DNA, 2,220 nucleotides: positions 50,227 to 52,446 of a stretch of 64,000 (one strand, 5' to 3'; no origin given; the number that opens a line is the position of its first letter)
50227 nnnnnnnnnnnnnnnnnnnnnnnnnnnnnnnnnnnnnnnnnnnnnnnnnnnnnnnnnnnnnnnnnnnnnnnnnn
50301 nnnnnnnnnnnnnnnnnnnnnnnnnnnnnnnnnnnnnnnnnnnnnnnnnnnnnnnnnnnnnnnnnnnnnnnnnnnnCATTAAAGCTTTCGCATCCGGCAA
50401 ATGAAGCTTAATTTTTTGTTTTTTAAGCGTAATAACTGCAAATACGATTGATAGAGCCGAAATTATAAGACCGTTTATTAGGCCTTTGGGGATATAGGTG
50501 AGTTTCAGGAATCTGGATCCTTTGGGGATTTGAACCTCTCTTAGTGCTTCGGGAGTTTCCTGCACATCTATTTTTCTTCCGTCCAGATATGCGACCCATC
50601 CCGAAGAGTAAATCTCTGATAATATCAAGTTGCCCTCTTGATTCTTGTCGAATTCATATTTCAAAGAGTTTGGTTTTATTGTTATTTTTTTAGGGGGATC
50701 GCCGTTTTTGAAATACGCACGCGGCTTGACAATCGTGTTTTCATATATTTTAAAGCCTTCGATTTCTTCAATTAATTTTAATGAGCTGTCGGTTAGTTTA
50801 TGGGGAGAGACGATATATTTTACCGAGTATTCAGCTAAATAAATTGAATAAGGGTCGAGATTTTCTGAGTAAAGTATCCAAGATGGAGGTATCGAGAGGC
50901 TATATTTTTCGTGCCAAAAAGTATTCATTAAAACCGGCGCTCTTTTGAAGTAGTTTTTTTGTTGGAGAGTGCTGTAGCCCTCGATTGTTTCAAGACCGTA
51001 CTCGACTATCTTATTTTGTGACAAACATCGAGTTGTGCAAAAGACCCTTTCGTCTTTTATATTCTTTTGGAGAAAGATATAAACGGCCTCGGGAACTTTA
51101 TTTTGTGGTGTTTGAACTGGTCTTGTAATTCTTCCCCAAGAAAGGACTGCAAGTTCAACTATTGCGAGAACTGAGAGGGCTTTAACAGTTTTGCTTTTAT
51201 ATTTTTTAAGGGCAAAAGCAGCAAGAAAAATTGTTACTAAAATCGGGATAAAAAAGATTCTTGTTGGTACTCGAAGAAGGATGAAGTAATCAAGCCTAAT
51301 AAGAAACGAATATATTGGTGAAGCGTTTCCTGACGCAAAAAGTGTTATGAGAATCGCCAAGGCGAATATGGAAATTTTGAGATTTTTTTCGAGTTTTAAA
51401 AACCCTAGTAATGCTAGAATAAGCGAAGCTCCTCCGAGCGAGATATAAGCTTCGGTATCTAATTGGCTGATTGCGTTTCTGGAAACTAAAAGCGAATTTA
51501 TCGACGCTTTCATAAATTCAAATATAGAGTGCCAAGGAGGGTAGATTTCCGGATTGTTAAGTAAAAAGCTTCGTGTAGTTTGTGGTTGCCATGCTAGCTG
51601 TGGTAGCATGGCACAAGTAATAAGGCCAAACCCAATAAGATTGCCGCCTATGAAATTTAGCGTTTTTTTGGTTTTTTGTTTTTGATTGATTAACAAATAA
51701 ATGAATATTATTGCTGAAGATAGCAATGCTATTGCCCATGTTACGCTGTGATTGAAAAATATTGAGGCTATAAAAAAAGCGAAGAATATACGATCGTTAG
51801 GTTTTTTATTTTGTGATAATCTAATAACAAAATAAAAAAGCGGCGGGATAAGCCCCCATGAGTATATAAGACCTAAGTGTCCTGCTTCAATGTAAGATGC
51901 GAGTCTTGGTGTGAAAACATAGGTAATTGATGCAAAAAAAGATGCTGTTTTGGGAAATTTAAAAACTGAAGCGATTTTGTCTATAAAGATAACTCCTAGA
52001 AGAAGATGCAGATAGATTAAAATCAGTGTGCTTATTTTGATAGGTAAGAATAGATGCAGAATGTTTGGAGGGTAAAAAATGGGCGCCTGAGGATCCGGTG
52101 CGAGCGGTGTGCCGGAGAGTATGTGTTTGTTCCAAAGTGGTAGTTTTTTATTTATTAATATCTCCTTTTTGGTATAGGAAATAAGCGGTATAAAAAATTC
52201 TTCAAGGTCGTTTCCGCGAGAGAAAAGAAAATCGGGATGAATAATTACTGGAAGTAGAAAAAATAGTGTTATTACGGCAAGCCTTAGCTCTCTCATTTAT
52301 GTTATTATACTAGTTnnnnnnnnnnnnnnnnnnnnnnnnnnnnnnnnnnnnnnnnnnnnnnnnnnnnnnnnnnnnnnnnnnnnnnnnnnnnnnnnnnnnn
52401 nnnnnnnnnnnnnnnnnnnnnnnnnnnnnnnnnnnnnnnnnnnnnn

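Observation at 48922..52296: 1124-aa fusion of a YfhO-like module with an ArnT/PMT_2-like GT-C module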

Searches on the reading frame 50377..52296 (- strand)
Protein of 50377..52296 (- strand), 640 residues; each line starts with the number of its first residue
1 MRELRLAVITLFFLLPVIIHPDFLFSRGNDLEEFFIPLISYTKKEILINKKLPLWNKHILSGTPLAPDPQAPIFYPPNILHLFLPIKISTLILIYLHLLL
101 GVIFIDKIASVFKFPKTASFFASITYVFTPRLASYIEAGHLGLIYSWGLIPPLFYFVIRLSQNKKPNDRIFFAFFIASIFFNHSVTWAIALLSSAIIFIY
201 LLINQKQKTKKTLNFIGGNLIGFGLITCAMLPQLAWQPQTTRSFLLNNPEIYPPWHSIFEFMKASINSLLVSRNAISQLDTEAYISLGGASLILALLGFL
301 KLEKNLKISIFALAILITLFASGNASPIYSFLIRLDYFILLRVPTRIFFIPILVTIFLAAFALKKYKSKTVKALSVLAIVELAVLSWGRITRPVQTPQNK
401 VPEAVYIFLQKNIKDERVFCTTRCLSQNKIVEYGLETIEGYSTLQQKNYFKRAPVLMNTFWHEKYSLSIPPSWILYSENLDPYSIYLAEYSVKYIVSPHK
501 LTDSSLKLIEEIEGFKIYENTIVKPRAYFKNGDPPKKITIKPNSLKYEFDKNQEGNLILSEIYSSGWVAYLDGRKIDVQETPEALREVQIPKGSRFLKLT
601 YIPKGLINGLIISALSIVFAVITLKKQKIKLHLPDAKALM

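Call 31: search_solved_structures(query=A1, max_evalue=1)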
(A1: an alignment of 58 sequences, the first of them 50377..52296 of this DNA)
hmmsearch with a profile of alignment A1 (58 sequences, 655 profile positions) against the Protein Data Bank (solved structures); distinct sequences matched with E-value up to 1: 2.
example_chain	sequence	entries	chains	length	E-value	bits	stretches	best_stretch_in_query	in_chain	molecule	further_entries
5vox_c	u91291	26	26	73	0.29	12.4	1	189-246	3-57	V-type proton ATPase subunit e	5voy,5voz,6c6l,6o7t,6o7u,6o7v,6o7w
6m0r_M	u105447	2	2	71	0.38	12.1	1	189-246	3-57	V-type proton ATPase subunit e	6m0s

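Call 46: predict_structure(alignment_id=A1)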
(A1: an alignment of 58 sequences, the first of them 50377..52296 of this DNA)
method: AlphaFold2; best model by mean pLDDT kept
length: 640 residues; sequences in the alignment: 58
mean_pLDDT: 94.4   pTM: 0.93
mean pLDDT of the five models: 94.4, 94.0, 93.9, 93.5, 90.9
residues with pLDDT >= 90: 574; 70-90: 51; 50-70: 8; < 50: 7
segments of 3 or more residues with pLDDT < 50: 632-634, 637-640
pLDDT, mean of each block of 10 residues (from residue 1): 95 98 92 96 95 94 93 96 97 99 98 97 98 97 98 98 89 98 97 97 89 96 98 94 92 95 94 88 97 98 97 97 97 95 96 99 97 98 97 82 97 95 94 96 93 94 91 88 97 98 98 98 96 93 94 95 94 97 97 97 95 97 81 46
secondary structure, 60 per line:
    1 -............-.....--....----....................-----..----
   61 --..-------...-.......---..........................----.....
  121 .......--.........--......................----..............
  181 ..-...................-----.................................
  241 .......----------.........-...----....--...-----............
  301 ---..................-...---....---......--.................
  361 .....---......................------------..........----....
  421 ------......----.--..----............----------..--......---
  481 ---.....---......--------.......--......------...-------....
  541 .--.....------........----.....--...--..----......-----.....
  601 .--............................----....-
elements in order: H2-13 H15-19 H22-25 H30-49 H76-82 H86-111 H116-127 H130-138 H141-162 H167-182 H184-202 H208-239 H241-247 H258-266 H275-278 H289-300 H304-321 H329-332 H336-341 H344-365 H369-390 H403-412 E417-420 H427-432 H447-457 H472-477 H484-488 E492-497 E506-512 E515-520 E527-529 E537-541 E544-548 E555-562 E567-571 E574-576 E585-590 E596-601 H604-631 H636-639

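Call 59: find_related_loci(query=A3, collection=genome_contigs, flank=8000)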
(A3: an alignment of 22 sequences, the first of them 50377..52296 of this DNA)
Query A3 (640 aa) in genome_contigs; peptide patterns used: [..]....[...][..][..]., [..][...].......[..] (x = any residue, [..] = any of these).
95 stretches matched a pattern; 33 encode a relative of the query (tblastn E <= 1e-3); 32 distinct loci.
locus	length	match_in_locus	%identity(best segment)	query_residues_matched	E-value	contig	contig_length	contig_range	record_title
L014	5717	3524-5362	50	8-616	0e+0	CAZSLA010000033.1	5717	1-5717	MAG TPA_asm: uncultured Gammaproteobacteria bacterium isolate binchicken_co60_48 genome assembly, contig: NODE_20828_len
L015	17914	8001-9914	38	6-629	6e-139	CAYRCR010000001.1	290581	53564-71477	MAG TPA_asm: uncultured Gammaproteobacteria bacterium isolate SRP050083_co1_366 genome assembly, contig: NODE_3_length_2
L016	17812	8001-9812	40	15-609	6e-134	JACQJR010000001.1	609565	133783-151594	MAG: Candidatus Microgenomates bacterium isolate NC_groundwater_1156_Ag_S-0.1um_40_307 S_p1_S3_coassembly_k141_153347, w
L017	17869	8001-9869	39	4-626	1e-133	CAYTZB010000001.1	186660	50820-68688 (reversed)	MAG TPA_asm: uncultured Gammaproteobacteria bacterium isolate binchicken_co134_900 genome assembly, contig: NODE_177_len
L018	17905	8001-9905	39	6-628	4e-132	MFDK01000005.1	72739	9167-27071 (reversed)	MAG: Candidatus Daviesbacteria bacterium RIFCSPLOWO2_01_FULL_37_10 rifcsplowo2_01_scaffold_1312, whole genome shotgun se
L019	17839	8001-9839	39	1-610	2e-126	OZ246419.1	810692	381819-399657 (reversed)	MAG: uncultured Gammaproteobacteria bacterium isolate binchicken_co84_156 genome assembly, chromosome: 1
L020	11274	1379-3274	37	6-636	2e-126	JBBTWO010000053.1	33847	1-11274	MAG: Patescibacteria group bacterium isolate H41-bin046_1 H41_bin046_1_000000000053, whole genome shotgun sequence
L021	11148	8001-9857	39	4-622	2e-126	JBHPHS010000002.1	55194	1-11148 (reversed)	Patescibacteria group bacterium isolate SAG AM-312-A20 AM-312-A20_NODE_2, whole genome shotgun sequence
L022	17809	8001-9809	38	10-613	6e-126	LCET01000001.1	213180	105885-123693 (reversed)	MAG: Candidatus Woesebacteria bacterium GW2011_GWC1_42_9 UV51_C0001, whole genome shotgun sequence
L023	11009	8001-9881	38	4-622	5e-126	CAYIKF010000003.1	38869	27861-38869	MAG TPA_asm: uncultured Gammaproteobacteria bacterium isolate ERP119705_co21_379 genome assembly, contig: NODE_1170_leng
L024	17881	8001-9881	38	16-628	6e-124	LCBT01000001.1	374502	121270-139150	MAG: Candidatus Daviesbacteria bacterium GW2011_GWA1_41_61 UU73_C0001, whole genome shotgun sequence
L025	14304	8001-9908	38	2-622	5e-127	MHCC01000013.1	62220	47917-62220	MAG: Candidatus Blackburnbacteria bacterium RIFCSPLOWO2_01_FULL_40_20 rifcsplowo2_01_scaffold_402, whole genome shotgun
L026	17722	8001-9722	39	9-603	5e-117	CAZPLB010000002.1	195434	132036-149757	MAG TPA_asm: uncultured Gammaproteobacteria bacterium isolate SRP200132_co2_495 genome assembly, contig: NODE_9_length_1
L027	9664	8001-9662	38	8-573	2e-116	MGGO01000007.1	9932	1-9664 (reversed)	MAG: Candidatus Woesebacteria bacterium RIFCSPHIGHO2_01_FULL_44_10 rifcsphigho2_01_scaffold_18461, whole genome shotgun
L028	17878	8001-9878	37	4-618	2e-115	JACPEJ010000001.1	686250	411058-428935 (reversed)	MAG: Candidatus Blackburnbacteria bacterium isolate NC_groundwater_332_Ag_B-0.1um_41_18 GD18-4_B1_scaffold_152758, whole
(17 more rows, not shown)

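Call 79: search_protein_families(library=pfam, alignment_id=A3, max_evalue=0.01)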
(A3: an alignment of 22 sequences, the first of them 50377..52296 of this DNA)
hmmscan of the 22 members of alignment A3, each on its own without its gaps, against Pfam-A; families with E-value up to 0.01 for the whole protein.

A. member 1, window:50377-52296:- (640 aa): 1 family
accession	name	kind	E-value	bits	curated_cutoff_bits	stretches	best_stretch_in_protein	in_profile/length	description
PF09586.16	YfhO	-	1.7e-13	50.3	28.5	1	534-613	755-835/835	Bacterial membrane protein YfhO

B. families by the number of members that match (of 22 scanned): 5 families
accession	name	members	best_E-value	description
PF09586.16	YfhO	4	1.7e-13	Bacterial membrane protein YfhO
PF10131.15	PTPS_related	2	1.1e-07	6-pyruvoyl-tetrahydropterin synthase related domain; membrane protein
PF20176.3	DUF6541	1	1.8e-09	Family of unknown function (DUF6541)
PF04932.20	Wzy_C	1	0.0038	O-Antigen ligase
PF24432.1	DUF7555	1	0.0058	Family of unknown function (DUF7555)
